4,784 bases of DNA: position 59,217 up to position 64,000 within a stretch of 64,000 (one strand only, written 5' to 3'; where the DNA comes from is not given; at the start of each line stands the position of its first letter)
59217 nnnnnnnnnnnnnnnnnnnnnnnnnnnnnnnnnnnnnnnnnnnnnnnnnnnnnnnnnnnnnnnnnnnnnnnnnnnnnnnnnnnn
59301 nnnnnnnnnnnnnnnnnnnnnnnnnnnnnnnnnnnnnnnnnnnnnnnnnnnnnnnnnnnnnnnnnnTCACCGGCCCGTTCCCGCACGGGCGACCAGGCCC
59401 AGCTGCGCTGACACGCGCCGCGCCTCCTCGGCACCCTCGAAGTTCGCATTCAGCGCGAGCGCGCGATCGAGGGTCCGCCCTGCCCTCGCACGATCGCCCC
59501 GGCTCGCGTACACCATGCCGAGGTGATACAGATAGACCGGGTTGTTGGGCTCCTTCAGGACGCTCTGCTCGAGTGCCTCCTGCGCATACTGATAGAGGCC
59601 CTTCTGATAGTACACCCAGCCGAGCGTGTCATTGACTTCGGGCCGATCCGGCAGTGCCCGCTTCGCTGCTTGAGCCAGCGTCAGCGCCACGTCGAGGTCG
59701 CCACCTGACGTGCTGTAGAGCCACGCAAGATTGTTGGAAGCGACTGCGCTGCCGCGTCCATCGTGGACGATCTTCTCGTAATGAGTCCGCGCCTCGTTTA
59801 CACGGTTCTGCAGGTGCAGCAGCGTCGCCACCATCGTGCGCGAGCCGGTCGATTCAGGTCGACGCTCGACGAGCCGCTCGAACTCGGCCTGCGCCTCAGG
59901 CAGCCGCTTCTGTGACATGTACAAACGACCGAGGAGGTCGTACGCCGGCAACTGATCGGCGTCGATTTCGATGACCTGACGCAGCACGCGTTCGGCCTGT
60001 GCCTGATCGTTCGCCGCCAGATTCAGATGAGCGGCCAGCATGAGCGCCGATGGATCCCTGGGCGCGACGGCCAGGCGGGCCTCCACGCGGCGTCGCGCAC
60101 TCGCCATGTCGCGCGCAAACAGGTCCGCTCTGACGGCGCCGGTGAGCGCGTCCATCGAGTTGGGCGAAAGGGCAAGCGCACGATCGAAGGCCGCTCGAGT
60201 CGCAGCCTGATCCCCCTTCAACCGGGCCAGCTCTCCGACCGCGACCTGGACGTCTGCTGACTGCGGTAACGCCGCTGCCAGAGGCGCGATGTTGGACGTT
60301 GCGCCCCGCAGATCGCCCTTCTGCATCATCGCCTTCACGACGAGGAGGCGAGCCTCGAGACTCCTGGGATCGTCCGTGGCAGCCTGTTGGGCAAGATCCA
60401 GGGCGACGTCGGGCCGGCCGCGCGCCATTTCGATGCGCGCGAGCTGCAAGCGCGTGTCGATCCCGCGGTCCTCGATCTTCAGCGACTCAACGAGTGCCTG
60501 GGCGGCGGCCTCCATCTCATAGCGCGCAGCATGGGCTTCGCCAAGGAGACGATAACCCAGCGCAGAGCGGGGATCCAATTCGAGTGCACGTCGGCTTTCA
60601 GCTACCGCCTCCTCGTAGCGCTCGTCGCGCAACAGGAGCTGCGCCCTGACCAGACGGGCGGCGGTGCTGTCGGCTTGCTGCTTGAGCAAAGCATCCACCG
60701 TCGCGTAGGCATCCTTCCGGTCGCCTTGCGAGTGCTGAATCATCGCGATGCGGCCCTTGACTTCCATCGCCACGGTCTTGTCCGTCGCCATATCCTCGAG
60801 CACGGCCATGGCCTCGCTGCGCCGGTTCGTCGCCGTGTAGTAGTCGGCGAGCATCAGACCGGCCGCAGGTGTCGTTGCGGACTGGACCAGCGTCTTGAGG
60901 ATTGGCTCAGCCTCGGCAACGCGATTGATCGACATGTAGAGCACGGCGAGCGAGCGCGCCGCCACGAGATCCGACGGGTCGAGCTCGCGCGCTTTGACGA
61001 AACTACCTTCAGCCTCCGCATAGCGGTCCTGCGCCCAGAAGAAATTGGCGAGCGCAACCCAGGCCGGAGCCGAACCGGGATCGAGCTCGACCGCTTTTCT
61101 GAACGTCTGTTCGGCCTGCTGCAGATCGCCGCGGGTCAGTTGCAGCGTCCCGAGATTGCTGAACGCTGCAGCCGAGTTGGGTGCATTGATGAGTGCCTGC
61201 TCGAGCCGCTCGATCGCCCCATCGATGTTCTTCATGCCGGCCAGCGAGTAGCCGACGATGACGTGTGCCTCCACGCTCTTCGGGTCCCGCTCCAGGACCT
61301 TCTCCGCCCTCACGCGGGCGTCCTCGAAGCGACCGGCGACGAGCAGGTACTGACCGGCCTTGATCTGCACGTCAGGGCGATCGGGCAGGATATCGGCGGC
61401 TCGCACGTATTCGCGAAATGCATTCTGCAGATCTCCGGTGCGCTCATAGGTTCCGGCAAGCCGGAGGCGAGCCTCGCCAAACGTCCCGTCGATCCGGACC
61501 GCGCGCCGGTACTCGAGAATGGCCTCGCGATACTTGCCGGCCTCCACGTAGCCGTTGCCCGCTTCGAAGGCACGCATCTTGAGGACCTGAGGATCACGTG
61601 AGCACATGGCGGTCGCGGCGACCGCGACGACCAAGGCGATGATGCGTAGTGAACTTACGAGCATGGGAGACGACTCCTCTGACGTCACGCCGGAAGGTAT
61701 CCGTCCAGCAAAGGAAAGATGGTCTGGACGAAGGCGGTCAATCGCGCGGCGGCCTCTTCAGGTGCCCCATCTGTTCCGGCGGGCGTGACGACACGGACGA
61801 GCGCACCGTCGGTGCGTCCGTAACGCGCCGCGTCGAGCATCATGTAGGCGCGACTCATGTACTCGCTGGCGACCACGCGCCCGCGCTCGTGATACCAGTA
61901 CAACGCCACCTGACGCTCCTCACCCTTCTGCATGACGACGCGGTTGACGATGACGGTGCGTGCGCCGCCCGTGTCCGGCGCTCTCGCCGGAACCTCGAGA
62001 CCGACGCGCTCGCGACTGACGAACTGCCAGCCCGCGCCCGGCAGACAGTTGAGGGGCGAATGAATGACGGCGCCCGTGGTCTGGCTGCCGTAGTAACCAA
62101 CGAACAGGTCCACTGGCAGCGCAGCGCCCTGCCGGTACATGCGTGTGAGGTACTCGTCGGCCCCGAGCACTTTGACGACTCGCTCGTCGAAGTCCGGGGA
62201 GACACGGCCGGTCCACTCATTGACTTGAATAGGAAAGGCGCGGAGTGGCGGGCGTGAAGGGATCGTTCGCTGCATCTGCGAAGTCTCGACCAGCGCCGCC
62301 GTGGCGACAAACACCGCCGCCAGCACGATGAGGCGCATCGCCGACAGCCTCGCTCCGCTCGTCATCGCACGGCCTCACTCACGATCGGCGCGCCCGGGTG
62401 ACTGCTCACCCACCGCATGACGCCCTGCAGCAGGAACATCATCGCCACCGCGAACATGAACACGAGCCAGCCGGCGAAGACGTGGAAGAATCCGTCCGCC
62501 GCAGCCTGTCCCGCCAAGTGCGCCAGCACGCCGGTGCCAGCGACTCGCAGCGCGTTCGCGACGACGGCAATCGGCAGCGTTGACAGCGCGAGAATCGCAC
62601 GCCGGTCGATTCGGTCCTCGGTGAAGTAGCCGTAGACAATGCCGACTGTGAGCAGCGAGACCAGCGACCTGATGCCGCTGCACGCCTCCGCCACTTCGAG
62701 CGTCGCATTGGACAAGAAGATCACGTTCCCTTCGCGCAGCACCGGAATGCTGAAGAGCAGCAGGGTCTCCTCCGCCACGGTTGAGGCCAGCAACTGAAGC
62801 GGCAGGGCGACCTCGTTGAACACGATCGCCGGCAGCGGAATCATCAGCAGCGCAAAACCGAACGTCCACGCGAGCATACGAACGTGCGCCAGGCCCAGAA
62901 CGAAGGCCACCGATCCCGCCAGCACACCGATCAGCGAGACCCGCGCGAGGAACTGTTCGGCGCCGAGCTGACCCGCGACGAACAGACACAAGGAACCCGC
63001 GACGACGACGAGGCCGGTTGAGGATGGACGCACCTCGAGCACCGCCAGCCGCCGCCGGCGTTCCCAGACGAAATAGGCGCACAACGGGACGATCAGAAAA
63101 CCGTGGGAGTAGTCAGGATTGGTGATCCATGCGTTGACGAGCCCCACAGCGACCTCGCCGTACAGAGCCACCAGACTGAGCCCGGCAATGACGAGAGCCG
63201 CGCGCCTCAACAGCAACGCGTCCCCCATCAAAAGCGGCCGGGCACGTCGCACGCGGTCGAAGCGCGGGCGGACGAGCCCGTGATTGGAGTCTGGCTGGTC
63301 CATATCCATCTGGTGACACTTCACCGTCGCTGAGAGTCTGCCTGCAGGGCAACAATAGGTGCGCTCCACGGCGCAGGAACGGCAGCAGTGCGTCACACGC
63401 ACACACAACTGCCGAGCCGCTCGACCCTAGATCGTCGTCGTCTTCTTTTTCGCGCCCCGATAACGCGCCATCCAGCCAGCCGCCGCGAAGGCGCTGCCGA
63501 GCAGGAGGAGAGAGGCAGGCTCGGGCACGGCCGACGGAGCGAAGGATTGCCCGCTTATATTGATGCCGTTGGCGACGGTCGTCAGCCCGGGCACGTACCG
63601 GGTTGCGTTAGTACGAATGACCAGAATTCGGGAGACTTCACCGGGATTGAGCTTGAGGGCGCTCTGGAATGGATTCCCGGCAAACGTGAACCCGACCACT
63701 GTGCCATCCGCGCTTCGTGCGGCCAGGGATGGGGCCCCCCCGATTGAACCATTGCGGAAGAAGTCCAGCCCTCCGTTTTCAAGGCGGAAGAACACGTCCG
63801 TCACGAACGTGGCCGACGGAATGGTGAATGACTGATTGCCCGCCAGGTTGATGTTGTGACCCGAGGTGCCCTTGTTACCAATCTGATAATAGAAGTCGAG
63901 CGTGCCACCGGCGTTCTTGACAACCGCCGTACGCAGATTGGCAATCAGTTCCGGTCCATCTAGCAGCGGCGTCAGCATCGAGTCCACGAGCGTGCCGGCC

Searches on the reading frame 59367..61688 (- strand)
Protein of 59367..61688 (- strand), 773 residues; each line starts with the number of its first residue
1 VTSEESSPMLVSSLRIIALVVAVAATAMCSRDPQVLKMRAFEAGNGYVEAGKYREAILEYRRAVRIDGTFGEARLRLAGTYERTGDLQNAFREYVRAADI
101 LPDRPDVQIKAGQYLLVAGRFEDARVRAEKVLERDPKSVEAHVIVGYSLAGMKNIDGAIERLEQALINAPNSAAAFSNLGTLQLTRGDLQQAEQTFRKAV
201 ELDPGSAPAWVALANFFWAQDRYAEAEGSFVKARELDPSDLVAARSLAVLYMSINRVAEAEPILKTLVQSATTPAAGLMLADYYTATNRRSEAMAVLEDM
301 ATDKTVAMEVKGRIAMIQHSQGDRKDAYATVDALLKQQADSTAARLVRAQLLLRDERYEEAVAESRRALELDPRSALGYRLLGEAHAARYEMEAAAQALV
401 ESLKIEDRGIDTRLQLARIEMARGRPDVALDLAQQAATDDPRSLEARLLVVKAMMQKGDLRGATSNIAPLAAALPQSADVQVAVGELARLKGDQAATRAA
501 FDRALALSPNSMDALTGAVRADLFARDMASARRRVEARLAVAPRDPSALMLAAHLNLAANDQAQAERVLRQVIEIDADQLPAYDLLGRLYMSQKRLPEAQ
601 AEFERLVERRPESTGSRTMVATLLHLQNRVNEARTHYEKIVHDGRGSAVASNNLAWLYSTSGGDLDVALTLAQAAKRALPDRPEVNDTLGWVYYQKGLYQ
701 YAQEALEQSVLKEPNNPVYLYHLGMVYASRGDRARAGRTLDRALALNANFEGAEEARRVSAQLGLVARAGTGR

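Call 58: search_protein_families(library=ncbifam, proteins=[window:59367-61688:-], max_evalue=0.00001)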
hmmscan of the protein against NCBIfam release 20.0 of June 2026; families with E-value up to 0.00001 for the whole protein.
window:59367-61688:- (773 aa): 29 families (the best 25 are shown)
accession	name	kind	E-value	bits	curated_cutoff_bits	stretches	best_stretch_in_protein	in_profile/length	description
TIGR02917.1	PEP_TPR_lipo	equivalog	2.1e-85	287.3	312.2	2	16-596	4-583/899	XrtA/PEP-CTERM system TPR-repeat protein PrsT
TIGR02521.1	type_IV_pilW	equivalog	6e-44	150.3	154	3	111-293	38-221/234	type IV pilus biogenesis/stability protein PilW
NF040959.1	MamA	equivalog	3.7e-43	147.4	200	3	42-203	42-203/204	magnetosome protein MamA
NF033762.1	social_mot_Tgl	equivalog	1.7e-29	102.9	225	3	595-741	46-194/252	social motility TPR repeat lipoprotein Tgl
NF033920.0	C39_PA2778_fam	equivalog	5.1e-28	98.2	150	0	108-204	159-255/255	PA2778 family cysteine peptidase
TIGR02552.1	LcrH_SycD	equivalog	3e-24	85.3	104.8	1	184-271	29-116/136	SycD/LcrH family type III secretion system chaperone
TIGR00540.1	TPR_hemY_coli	hypoth_equivalog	4.2e-23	81.7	142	1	104-230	260-382/385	heme biosynthesis-associated TPR protein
TIGR03939.1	PGA_TPR_OMP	equivalog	4.6e-23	81.4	366.65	2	183-270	405-492/800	poly-beta-1,6 N-acetyl-D-glucosamine export porin PgaA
NF008520.0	PRK11447.1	equivalog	2.8e-21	75.1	858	1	180-253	358-431/1157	cellulose synthase complex outer membrane protein BcsC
NF047371.1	FlcA_CTERM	equivalog_domain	6.6e-20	71.1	300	1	650-744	433-534/646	periplasmic flagellar collar protein FlcA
TIGR00990.1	3a0801s09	subfamily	2.2e-19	69.5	757.25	1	152-266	344-458/615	mitochondrial import receptor subunit TOM70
NF033758.1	gliding_GltE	equivalog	2.6e-19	69.5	225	0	31-178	183-329/411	adventurous gliding motility TPR repeat lipoprotein GltE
NF008757.0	PRK11788.1-5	equivalog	3.3e-19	69.3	363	1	177-340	184-349/388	lipopolysaccharide assembly protein LapB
NF052415.1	T3SS_chap_SctY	equivalog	7e-19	68.3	70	0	664-745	21-105/106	type III secretion apparatus assembly chaperone SctY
TIGR02795.1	tol_pal_ybgF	equivalog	9.2e-17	61.7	90.1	0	109-209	6-112/119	tol-pal system protein YbgF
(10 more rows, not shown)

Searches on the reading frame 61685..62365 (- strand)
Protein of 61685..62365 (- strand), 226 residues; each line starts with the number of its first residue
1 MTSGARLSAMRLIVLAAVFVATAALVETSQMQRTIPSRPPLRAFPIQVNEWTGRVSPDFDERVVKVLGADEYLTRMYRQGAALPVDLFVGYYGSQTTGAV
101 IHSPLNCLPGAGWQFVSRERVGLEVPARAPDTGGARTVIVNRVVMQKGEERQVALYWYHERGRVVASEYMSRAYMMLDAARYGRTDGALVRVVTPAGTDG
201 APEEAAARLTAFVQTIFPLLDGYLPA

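Call 58: search_protein_families(library=ncbifam, proteins=[window:61685-62365:-], max_evalue=0.00001)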
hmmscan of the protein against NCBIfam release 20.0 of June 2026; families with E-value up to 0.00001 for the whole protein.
window:61685-62365:- (226 aa): 5 families
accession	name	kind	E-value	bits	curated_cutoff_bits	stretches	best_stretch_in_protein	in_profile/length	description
TIGR04152.1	exosort_VPLPA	exception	3.8e-56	191.1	400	1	6-225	274-486/486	VPLPA-CTERM-specific exosortase XrtD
TIGR02914.1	EpsI_fam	equivalog_domain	1.1e-40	139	42.8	1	43-224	3-174/174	exosortase C-terminal domain/associated protein EpsI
NF038142.1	exosort_XrtW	exception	7.7e-31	107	425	1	11-224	296-494/494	exosortase W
NF045608.2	EpsI_type_V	exception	1.4e-13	50.7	228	1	21-217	16-205/218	exosortase-associated protein EpsI, V-type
NF045609.1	EpsI_type_B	exception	2.6e-11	43.3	220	1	14-194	10-187/221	exosortase-associated protein EpsI, B-type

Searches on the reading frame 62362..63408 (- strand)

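Call 58: search_protein_families(library=ncbifam, proteins=[window:62362-63408:-], max_evalue=0.00001)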
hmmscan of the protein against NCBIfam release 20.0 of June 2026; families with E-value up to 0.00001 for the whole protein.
window:62362-63408:- (348 aa): 16 families
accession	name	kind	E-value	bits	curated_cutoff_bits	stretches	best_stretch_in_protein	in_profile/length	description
NF038142.1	exosort_XrtW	exception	9e-65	218.9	425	1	72-332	5-266/494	exosortase W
TIGR04152.1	exosort_VPLPA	exception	2.3e-62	211.7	400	1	93-336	3-247/486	VPLPA-CTERM-specific exosortase XrtD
TIGR03109.2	exosort_XrtA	exception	2.2e-61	207.6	208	1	72-331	3-259/261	exosortase A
TIGR02602.1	8TM_EpsH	subfamily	8.8e-61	205.5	105.55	1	92-331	2-240/241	exosortase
NF035943.2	exosort_XrtV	exception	1.6e-38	132.5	313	1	68-332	3-267/270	exosortase V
TIGR03113.1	exosort_XrtB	exception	2.8e-36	125.5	275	1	77-333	6-266/268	exosortase B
TIGR04178.1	exo_archaeo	signature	1.7e-19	69.9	23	1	237-328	1-92/97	exosortase/archaeosortase family protein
TIGR04156.1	cyanoexo_CrtB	exception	5.3e-19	68.8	300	1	83-336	14-269/280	cyanoexosortase B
TIGR04151.1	exosort_VPDSG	exception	3.1e-16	59.7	300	1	71-328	29-296/306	VPDSG-CTERM-specific exosortase XrtC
TIGR03763.1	cyanoexo_CrtA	exception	6e-09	35.8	150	1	110-326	42-253/260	cyanoexosortase A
TIGR04476.1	exosort_XrtN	exception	7.6e-08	31.9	200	1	178-326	91-243/406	exosortase N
NF033464.1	cyanoexo_CrtC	exception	1.1e-07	31.7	225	1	72-318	7-261/278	cyanoexosortase C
TIGR04124.1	archaeo_artE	exception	1.9e-06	28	95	1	223-326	49-145/153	archaeosortase family protein ArtE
TIGR03762.1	archaeo_artC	exception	2.4e-06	27.6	100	1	154-327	107-271/274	archaeosortase C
NF033770.1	exosort_XrtT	exception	3.4e-06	25.9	250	1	85-325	14-261/472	exosortase T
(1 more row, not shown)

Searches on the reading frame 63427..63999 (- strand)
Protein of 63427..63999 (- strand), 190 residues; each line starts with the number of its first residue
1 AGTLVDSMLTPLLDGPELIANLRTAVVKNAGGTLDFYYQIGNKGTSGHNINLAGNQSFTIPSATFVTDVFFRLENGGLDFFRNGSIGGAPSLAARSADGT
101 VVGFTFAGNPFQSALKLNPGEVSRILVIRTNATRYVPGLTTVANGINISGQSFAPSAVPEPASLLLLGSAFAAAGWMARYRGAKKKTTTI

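Call 58: search_protein_families(library=ncbifam, proteins=[window:63427-63999:-], max_evalue=0.00001)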
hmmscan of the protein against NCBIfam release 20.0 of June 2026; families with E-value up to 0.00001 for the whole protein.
window:63427-63999:- (190 aa): 1 family
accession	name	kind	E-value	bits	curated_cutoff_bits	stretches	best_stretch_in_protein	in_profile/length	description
NF038129.1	PEP_NF038129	equivalog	8.9e-06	25.7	65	0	24-180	51-193/194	NF038129 family PEP-CTERM protein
